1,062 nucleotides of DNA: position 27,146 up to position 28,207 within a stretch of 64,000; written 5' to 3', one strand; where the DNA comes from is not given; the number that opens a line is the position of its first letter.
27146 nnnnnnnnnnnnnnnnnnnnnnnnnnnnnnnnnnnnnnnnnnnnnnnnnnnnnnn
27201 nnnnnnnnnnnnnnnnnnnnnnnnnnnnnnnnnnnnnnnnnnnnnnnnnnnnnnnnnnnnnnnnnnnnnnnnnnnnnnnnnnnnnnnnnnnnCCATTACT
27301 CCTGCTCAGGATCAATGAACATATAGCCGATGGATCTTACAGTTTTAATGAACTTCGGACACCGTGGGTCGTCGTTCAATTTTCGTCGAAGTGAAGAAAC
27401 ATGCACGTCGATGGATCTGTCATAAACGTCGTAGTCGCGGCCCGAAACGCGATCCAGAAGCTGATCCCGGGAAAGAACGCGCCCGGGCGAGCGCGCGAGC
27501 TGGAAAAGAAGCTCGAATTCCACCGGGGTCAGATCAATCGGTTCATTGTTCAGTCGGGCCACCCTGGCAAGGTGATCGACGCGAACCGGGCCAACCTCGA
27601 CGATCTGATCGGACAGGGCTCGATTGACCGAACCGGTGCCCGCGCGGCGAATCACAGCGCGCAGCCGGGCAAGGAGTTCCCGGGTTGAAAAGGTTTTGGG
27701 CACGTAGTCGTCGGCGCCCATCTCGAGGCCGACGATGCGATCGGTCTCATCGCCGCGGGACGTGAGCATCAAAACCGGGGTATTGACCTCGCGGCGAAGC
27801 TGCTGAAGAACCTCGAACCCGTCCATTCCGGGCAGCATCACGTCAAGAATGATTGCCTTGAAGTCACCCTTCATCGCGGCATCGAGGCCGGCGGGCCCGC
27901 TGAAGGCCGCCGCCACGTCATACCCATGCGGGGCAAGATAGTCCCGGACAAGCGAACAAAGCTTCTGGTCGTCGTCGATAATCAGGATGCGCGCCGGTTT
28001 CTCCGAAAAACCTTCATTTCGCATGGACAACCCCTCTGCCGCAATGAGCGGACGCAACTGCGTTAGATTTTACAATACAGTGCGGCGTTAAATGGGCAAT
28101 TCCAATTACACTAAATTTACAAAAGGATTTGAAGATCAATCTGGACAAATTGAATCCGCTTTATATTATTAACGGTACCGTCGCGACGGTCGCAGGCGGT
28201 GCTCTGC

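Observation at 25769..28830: CpxRA/CpxP-like divergent module with metal-binding signatures next to copA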

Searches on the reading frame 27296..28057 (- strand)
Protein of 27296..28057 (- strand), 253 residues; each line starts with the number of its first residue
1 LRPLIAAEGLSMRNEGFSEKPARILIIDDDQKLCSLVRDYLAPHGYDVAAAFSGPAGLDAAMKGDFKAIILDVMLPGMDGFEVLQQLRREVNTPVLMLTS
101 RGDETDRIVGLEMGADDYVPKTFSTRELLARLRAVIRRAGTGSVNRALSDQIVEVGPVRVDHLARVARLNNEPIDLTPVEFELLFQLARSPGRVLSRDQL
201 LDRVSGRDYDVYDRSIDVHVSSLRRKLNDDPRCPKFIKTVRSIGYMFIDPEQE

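Call 3: search_protein_families(library=pfam, proteins=[window:27296-28057:-], max_evalue=0.01)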
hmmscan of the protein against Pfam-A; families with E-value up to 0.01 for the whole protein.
window:27296-28057:- (253 aa): 2 families
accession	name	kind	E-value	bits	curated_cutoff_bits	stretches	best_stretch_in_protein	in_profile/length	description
PF00486.34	Trans_reg_C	-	3.4e-28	98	26.2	1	172-247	2-77/77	Transcriptional regulatory protein, C terminal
PF00072.30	Response_reg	-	2.6e-27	95.6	30.2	1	24-132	1-110/111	Response regulator receiver domain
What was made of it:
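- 27296..28024 (-): OmpR-family response regulator, 242 aa counted from ATG 28024 (the ORF extends to TTG 28057). Response_reg and Trans_reg_C (call 3).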

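Call 4: search_protein_families(library=ncbifam, proteins=[window:27296-28057:-], max_evalue=0.01)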
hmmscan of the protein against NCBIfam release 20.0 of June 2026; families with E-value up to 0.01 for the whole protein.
window:27296-28057:- (253 aa): 99 families (the best 25 are shown)
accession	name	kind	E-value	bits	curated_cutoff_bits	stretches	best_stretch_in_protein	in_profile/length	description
NF007005.1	PRK09468.1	equivalog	1.4e-63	214.5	331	1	21-250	3-234/237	osmolarity response regulator transcription factor OmpR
NF040689.1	MtrAB_MtrA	equivalog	9.1e-61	205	300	1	24-246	1-217/219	MtrAB system response regulator MtrA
TIGR02154.1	PhoB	equivalog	1.8e-57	194.2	296.2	1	22-247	3-225/226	phosphate regulon transcriptional regulator PhoB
NF045944.1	ResRegRpaBCyano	equivalog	3.4e-57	193.5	330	1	25-247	1-227/229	response regulator transcription factor RpaB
NF040534.1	resp_reg_YycF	equivalog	2.1e-56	190.8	340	1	23-250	2-230/231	response regulator YycF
NF008199.0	PRK10955.1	equivalog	5.9e-56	190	341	1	23-248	3-229/232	envelope stress response regulator transcription factor CpxR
NF007982.1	PRK10710.1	equivalog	1.1e-54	185.5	380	1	21-247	7-227/235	envelope stress response regulator BaeR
NF008296.0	PRK11083.1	equivalog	1.7e-54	184.7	273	1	21-246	3-224/228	two-component system response regulator CreB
NF007977.0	PRK10701.1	equivalog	1.1e-53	182.2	330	1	23-248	3-234/241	two-component system response regulator RstA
NF053854.1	RespRegPhoBBctds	equivalog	1.5e-53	181.4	270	1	24-247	1-224/225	two-component system response regulator PhoB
NF033117.2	vanR_ACDEGLN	exception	1.8e-53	181.5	350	1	24-246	1-224/226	VanR-ABDEGLN family response regulator transcription factor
TIGR01387.1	cztR_silR_copR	subfamily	1.9e-53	181.3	279.2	1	24-247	1-218/218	heavy metal response regulator transcription factor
NF041733.1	resp_reg_CseB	equivalog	4.5e-51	173.4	350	1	23-247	2-226/228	two-component system response regulator CseB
NF008567.0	PRK11517.1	equivalog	2.3e-47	161.2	353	1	23-248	2-219/223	response regulator transcription factor HprR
NF033120.0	vanR_FM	exception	3.4e-47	161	460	1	22-247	4-229/231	vancomycin resistance response regulator transcription factor, VanR-F/VanR-M family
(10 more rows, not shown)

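Call 57: search_solved_structures(query=window:27296-28024:-, max_evalue=1e-20)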
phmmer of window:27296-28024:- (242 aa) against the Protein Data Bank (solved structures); distinct sequences matched with E-value up to 1e-20: 53.
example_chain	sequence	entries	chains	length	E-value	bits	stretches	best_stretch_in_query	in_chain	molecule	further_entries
2oqr_A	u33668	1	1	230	2.1e-54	188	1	12-235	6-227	Sensory transduction protein regX3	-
2gwr_A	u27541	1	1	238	4.9e-45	157.4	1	11-236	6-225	DNA-binding response regulator mtrA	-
4b09_A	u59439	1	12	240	2.3e-42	148.6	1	7-236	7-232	TRANSCRIPTIONAL REGULATORY PROTEIN BAER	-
1ys6_A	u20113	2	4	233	2.2e-41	145.4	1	11-235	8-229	Transcriptional regulatory protein prrA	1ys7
9dvt_R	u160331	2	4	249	3.2e-41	144.9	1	11-237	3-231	DNA-binding dual master transcriptional regulator RpaA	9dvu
9ji3_J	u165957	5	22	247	4.8e-41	144.3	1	10-239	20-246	DNA-binding response regulator | Possible two component system response transcriptional positive regulator PhoP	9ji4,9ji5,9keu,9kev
3r0j_A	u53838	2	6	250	5e-41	144.2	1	10-239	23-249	POSSIBLE TWO COMPONENT SYSTEM RESPONSE TRANSCRIPTIONAL POSITIVE REGULATOR PHOP | Response regulator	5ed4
1kgs_A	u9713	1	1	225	1.3e-40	142.9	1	11-237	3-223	DNA BINDING RESPONSE REGULATOR D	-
4kfc_A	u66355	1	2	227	2.4e-37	132.2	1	11-237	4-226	KDP operon transcriptional regulatory protein KdpE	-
4kny_A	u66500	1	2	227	4.5e-37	131.3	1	11-237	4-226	KDP operon transcriptional regulatory protein KdpE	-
6lgq_D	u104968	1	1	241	9.2e-37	130.3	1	11-237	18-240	DNA-binding response regulator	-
9ket_J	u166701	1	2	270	3e-36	128.6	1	56-239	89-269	Possible two component system response transcriptional positive regulator PhoP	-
4uhj_A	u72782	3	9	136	1.1e-31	113.6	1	12-129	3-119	TRANSCRIPTIONAL REGULATORY PROTEIN CPXR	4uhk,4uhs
8jo2_H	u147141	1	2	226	8.8e-30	107.4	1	12-238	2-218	DNA-binding transcriptional regulator BasR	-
4s04_A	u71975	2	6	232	9.7e-30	107.3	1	12-238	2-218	DNA-binding transcriptional regulator BasR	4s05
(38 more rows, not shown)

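Call 58: search_dna_similar(query=window:27296-28024:-, collection=plasmids, mode=protein, max_rows=5)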
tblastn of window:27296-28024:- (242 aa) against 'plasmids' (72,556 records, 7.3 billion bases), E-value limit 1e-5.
The search stops at 5000 records and this limit was reached: more records match than are counted here, and every count below describes the 5000 best-scoring records only.
In 1 record(s) the limit of 40 matching pieces per record was reached: places in those records are undercounted.
Records with a match: at least 5000; places in all: 13715; records where one place covers at least 80% of the query: 4997.
Best place of each record, by identity: <60% 5000.
By first word of the organism name: Klebsiella 1936; Enterococcus 493; Bacillus 257; Rhizobium 214; Escherichia 164; Sinorhizobium 158; Pantoea 147; Ralstonia 144; Enterobacter 120; Salmonella 71; and 250 more.
By predicted mobility (MOB-suite, as given by PLSDB): non-mobilizable 2338; conjugative 1943; mobilizable 719.
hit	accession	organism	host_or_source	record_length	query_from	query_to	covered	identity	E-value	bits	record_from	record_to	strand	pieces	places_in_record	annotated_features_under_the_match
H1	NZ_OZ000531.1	Shinella sp. WSC3-e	-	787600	13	236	93%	53.1%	1e-56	201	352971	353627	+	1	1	response regulator transcription factor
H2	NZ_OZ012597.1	Shinella sp. WSD5-1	-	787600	13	236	93%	53.1%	1e-56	201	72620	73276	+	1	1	response regulator transcription factor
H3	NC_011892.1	Methylobacterium nodulans ORS 2060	-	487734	5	236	96%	48.5%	1e-52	189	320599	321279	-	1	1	response regulator transcription factor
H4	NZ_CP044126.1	Rhizobium sp. BG4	Prosopis cineraria,pure bacterial ...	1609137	4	239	98%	46.3%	6e-41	155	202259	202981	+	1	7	record has no annotation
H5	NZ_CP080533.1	Mesorhizobium sp. AR02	Oxytropis sp.,Cell culture,root nodule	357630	13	236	93%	48.7%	1e-51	186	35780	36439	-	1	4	response regulator transcription factor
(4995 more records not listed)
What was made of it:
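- Tried and rejected: Uninformative; it returned generic OmpR-family hits (call 58).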
